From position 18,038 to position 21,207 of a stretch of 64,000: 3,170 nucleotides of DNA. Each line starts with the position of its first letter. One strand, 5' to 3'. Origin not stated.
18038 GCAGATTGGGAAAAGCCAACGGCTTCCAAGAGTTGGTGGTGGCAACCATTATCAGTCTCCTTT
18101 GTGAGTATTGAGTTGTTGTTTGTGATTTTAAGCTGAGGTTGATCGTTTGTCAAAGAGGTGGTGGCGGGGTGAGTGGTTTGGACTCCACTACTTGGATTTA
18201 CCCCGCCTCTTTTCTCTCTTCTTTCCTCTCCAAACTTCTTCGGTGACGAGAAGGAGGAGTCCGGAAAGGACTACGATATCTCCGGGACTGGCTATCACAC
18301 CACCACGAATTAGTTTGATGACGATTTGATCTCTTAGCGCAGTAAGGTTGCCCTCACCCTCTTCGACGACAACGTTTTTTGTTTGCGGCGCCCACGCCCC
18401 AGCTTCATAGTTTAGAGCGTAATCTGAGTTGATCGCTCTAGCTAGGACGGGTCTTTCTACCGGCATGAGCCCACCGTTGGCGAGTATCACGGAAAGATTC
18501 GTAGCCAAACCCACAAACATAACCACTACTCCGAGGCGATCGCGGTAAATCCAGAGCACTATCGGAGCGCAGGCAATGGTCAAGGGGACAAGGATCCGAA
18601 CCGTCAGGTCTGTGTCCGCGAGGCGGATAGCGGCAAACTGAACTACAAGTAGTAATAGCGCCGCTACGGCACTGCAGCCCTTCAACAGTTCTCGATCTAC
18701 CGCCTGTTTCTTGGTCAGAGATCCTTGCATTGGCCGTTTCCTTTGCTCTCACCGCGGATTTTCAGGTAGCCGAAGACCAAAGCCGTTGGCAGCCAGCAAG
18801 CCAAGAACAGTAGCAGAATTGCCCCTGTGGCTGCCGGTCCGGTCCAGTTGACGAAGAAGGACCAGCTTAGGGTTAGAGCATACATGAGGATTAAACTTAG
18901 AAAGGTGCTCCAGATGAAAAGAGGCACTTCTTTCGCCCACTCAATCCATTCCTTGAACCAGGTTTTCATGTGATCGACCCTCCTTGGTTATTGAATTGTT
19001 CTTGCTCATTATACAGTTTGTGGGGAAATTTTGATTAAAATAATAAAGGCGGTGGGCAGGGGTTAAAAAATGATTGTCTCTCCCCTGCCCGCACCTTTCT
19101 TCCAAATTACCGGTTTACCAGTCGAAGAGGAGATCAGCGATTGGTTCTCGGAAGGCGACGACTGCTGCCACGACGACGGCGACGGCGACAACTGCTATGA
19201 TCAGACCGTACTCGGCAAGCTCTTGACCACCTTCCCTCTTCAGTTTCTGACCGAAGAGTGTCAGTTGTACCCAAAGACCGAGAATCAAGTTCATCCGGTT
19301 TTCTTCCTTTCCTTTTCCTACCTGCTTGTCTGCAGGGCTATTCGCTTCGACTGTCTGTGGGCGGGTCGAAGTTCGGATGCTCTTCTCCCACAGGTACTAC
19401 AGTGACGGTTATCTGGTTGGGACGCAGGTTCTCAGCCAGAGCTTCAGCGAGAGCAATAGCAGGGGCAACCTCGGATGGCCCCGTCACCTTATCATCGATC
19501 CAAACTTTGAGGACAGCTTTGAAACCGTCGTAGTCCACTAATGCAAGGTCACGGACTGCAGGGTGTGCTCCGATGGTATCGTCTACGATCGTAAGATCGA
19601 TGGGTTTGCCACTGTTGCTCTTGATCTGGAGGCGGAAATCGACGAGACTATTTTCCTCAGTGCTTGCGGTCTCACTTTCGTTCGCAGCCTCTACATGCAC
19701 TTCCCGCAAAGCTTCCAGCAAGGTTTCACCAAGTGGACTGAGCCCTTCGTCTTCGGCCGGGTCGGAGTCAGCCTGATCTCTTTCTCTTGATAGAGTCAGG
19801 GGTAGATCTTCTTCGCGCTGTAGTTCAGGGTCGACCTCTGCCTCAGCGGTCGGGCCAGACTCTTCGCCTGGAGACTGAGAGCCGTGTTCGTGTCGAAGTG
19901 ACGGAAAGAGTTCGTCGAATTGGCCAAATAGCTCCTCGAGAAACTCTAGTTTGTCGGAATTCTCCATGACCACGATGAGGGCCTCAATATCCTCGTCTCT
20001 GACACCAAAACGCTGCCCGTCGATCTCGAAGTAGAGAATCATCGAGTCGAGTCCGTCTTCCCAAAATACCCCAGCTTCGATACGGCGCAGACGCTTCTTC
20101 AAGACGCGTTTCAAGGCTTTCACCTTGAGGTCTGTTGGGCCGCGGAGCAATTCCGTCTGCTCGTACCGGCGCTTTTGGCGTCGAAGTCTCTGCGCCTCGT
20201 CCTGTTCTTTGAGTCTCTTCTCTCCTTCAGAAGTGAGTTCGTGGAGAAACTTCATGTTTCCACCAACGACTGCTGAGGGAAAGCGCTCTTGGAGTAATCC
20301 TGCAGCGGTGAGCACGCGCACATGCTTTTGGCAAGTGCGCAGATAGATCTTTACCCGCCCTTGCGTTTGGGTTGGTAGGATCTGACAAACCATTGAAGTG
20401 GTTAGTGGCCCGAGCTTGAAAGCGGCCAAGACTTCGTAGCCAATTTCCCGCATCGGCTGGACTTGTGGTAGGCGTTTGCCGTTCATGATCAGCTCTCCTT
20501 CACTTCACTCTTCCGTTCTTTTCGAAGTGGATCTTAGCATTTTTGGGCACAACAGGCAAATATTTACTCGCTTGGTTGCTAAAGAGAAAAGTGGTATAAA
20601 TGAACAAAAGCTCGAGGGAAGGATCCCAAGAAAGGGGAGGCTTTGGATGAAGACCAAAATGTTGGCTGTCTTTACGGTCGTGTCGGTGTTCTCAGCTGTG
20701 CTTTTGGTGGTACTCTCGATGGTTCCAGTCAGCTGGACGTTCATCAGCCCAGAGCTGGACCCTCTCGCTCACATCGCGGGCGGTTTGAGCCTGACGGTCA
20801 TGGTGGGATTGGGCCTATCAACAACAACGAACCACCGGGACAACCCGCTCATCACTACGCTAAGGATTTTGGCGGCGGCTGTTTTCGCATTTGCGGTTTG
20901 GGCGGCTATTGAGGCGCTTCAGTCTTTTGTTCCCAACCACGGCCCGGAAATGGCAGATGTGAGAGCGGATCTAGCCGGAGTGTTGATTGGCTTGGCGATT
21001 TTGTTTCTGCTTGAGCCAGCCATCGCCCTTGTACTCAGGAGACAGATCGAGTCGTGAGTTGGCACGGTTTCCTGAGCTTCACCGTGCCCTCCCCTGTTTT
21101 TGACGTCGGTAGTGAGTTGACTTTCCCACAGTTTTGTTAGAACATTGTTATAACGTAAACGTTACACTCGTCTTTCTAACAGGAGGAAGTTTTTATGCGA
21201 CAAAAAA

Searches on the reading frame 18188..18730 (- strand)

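Call 14: search_protein_families(library=pfam, proteins=[window:18188-18730:-], max_evalue=0.01)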
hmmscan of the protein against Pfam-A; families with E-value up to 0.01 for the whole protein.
window:18188-18730:- (180 aa): 1 family
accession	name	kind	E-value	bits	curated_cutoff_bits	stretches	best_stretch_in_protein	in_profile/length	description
PF17248.7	DUF5317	-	1.6e-14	54.6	25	1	27-162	17-150/151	Family of unknown function (DUF5317)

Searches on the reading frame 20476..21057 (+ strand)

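Call 43: search_protein_families(library=pfam, proteins=[window:20476-21057:+], max_evalue=0.01)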
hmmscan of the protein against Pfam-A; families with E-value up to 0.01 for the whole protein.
window:20476-21057:+ (193 aa): 1 family
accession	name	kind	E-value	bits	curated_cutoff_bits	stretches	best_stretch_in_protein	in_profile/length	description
PF04892.17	VanZ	-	1.3e-06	29.4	30.1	1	101-179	56-125/126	VanZ like family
